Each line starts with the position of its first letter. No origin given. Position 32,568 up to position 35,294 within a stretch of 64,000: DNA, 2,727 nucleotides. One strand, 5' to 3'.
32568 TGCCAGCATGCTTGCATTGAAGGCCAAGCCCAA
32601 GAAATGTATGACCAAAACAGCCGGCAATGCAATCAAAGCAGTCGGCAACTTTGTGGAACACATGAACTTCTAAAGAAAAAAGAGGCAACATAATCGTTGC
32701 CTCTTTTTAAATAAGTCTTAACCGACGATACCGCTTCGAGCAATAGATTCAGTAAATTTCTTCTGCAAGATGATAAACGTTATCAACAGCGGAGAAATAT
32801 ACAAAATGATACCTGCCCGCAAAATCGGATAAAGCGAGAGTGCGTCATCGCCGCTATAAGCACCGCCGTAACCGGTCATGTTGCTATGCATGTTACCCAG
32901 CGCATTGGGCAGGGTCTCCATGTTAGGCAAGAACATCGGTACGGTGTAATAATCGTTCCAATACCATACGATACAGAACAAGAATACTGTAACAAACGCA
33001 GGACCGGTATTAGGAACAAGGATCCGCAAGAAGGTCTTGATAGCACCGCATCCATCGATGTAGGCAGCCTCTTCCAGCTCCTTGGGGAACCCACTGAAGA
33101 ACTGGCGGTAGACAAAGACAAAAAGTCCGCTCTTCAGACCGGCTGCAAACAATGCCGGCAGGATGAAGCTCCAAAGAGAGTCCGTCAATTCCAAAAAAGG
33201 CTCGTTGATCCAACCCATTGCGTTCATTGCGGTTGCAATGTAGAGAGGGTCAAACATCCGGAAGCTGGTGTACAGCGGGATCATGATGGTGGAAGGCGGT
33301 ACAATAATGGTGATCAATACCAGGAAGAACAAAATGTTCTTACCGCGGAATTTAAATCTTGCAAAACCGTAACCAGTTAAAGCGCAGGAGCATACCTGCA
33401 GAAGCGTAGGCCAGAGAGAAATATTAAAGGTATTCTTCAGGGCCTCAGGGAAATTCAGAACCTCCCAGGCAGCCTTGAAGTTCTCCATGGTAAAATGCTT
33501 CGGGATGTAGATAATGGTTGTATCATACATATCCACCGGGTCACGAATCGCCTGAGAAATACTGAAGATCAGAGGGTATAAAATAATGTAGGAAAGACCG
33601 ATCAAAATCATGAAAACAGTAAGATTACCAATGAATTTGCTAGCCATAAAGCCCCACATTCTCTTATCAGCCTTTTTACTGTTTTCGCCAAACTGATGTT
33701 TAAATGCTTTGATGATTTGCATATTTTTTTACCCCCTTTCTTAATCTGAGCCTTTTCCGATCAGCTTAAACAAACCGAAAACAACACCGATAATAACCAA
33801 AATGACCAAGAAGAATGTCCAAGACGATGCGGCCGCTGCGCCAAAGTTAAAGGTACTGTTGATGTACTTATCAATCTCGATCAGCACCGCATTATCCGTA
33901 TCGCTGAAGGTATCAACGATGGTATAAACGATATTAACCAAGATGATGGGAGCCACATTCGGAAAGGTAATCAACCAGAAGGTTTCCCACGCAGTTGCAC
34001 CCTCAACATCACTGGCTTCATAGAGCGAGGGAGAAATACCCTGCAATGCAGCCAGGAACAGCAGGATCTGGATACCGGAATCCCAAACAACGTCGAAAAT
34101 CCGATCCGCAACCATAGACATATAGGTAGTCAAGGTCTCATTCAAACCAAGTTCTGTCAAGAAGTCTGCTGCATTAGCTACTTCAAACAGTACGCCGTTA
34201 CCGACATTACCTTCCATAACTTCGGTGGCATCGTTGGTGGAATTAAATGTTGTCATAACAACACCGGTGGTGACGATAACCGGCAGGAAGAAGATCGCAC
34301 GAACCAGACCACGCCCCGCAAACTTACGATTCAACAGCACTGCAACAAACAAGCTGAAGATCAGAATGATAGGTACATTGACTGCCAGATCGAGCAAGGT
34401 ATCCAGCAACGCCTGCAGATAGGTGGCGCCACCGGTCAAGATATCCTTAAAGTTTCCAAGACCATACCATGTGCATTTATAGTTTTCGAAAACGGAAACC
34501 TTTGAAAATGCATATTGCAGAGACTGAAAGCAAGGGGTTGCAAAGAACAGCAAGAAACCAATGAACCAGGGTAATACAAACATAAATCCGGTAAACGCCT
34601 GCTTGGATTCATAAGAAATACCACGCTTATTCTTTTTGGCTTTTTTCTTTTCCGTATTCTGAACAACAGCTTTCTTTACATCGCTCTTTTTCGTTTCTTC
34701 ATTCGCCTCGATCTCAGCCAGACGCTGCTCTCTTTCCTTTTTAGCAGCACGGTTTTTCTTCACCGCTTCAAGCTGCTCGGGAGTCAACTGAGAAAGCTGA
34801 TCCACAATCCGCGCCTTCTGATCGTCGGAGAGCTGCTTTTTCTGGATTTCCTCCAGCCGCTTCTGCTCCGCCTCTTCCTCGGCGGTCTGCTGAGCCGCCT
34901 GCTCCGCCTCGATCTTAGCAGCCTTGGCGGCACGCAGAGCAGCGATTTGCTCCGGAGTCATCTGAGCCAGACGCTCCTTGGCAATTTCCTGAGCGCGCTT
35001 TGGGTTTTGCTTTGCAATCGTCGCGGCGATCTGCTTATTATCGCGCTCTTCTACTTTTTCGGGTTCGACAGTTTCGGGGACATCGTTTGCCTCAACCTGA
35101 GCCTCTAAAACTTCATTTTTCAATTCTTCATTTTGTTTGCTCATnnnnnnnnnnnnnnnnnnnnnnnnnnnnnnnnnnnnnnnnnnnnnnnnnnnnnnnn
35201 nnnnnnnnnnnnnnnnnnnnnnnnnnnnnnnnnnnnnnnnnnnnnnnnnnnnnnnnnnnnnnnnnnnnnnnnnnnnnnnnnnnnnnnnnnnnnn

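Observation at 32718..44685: ATPase-less 8-gene operon: one giant binding protein, two complete ABC permease pairs and three non-transporter envelope proteins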

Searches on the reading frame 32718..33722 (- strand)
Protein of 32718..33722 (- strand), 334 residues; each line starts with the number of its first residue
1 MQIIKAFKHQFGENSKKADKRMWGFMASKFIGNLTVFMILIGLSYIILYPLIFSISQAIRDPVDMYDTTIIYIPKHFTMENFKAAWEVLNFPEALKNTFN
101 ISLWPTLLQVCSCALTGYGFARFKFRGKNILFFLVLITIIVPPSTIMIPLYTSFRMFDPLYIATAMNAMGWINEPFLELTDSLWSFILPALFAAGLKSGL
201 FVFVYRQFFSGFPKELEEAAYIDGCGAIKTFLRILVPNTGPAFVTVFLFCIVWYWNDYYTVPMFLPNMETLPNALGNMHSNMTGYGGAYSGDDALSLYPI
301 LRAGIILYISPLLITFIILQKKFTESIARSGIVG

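Call 3: search_protein_families(library=pfam, proteins=[window:32718-33722:-], max_evalue=0.01)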
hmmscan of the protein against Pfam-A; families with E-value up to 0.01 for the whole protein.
window:32718-33722:- (334 aa): 1 family
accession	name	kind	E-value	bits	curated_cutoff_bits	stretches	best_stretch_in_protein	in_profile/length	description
PF00528.27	BPD_transp_1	-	9.2e-15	55.3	26.4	1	116-318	4-174/184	Binding-protein-dependent transport system inner membrane component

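Call 4: search_protein_families(library=ncbifam, proteins=[window:32718-33722:-], max_evalue=0.01)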
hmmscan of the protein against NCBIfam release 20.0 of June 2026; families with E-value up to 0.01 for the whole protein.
window:32718-33722:- (334 aa): 12 families
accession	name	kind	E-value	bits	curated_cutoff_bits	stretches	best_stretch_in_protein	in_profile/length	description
NF008210.0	PRK10973.1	equivalog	1.6e-19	70.6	297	1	37-327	14-276/281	sn-glycerol-3-phosphate ABC transporter permease UgpE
NF040932.1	ABC_arch_GlcU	equivalog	7.5e-18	65.1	340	1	38-328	7-265/272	glucose ABC transporter permease GlcU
NF008231.0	PRK10998.1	equivalog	2.7e-11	43.6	261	1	41-277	21-249/296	maltose ABC transporter permease MalG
TIGR01581.1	Mo_ABC_porter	hypoth_equivalog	5.4e-09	35.9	210.3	1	92-244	20-161/225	ABC transporter permease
NF040839.1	tungstate_WtpB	equivalog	1.1e-08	35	340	1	91-243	42-182/251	tungstate ABC transporter permease WtpB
TIGR02139.1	permease_CysT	equivalog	2.2e-05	24.2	246.1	1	77-247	34-193/265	sulfate ABC transporter permease subunit CysT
TIGR02141.1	modB_ABC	equivalog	5.6e-05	22.9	182.6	1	98-247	3-141/208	molybdate ABC transporter permease subunit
NF006939.0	PRK09421.1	equivalog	9e-05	22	262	1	94-249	11-156/230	molybdate ABC transporter permease subunit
NF040931.1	ABC_arch_GlcT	equivalog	0.00011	21.9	360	1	149-247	113-204/278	glucose ABC transporter permease GlcT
TIGR00969.1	3a0106s02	subfamily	0.00015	21.3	240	1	80-247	45-204/272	sulfate ABC transporter permease subunit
NF007047.0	PRK09500.1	equivalog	0.00049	19.8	326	0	73-251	38-193/257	spermidine/putrescine ABC transporter permease PotC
TIGR03262.1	PhnU2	equivalog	0.0051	15.5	593.25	0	36-148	7-109/546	putative 2-aminoethylphosphonate ABC transporter permease subunit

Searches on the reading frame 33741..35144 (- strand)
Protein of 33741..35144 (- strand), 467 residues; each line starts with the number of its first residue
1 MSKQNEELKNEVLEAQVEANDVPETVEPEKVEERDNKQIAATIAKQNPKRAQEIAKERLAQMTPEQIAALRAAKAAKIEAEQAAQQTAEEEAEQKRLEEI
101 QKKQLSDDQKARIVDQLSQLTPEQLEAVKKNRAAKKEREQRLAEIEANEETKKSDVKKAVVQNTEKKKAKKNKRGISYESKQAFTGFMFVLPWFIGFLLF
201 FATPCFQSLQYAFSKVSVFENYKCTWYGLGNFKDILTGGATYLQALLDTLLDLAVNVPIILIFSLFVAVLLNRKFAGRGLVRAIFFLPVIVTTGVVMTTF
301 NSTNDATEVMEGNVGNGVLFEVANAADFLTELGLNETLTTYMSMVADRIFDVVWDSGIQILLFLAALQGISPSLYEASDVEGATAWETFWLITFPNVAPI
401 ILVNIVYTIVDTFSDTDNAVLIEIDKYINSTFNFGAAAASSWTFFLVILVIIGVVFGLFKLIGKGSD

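Call 3: search_protein_families(library=pfam, proteins=[window:33741-35144:-], max_evalue=0.01)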
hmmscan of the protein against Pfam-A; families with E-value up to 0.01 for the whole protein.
window:33741-35144:- (467 aa): 1 family
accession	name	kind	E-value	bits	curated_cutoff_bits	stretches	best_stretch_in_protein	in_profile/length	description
PF00528.27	BPD_transp_1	-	1.9e-07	31.5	26.4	1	360-458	69-174/184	Binding-protein-dependent transport system inner membrane component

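Call 4: search_protein_families(library=ncbifam, proteins=[window:33741-35144:-], max_evalue=0.01)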
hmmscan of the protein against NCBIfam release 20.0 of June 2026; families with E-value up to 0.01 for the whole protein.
window:33741-35144:- (467 aa): 11 families
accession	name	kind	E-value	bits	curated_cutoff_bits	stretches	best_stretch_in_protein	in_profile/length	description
NF007852.0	PRK10561.1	equivalog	2.8e-12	47.1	335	1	183-419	11-237/295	sn-glycerol-3-phosphate ABC transporter permease UgpA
TIGR00969.1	3a0106s02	subfamily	3.9e-09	36.4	240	2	367-412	166-211/272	sulfate ABC transporter permease subunit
TIGR02140.1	permease_CysW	equivalog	9.1e-06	25.3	329.1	1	228-296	32-103/261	sulfate ABC transporter permease subunit CysW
TIGR03262.1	PhnU2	equivalog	2.2e-05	23.3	593.25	1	218-414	29-203/546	putative 2-aminoethylphosphonate ABC transporter permease subunit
NF006939.0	PRK09421.1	equivalog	6e-05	22.6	262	0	366-408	115-157/230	molybdate ABC transporter permease subunit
TIGR02141.1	modB_ABC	equivalog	8.2e-05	22.3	182.6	0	365-408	101-144/208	molybdate ABC transporter permease subunit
TIGR02139.1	permease_CysT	equivalog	8.8e-05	22.2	246.1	0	367-407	155-195/265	sulfate ABC transporter permease subunit CysT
NF008620.0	PRK11602.1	equivalog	8.9e-05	21.8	442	0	242-304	62-128/291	sulfate/thiosulfate ABC transporter permease CysW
NF008231.0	PRK10998.1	equivalog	0.00021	21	261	1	362-423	176-237/296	maltose ABC transporter permease MalG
TIGR00437.1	feoB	equivalog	0.00077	18.3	315.65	1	67-270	132-331/594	ferrous iron transport protein B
NF008208.0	PRK10971.1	equivalog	0.0009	18.8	415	1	249-415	63-211/277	sulfate/thiosulfate ABC transporter permease CysT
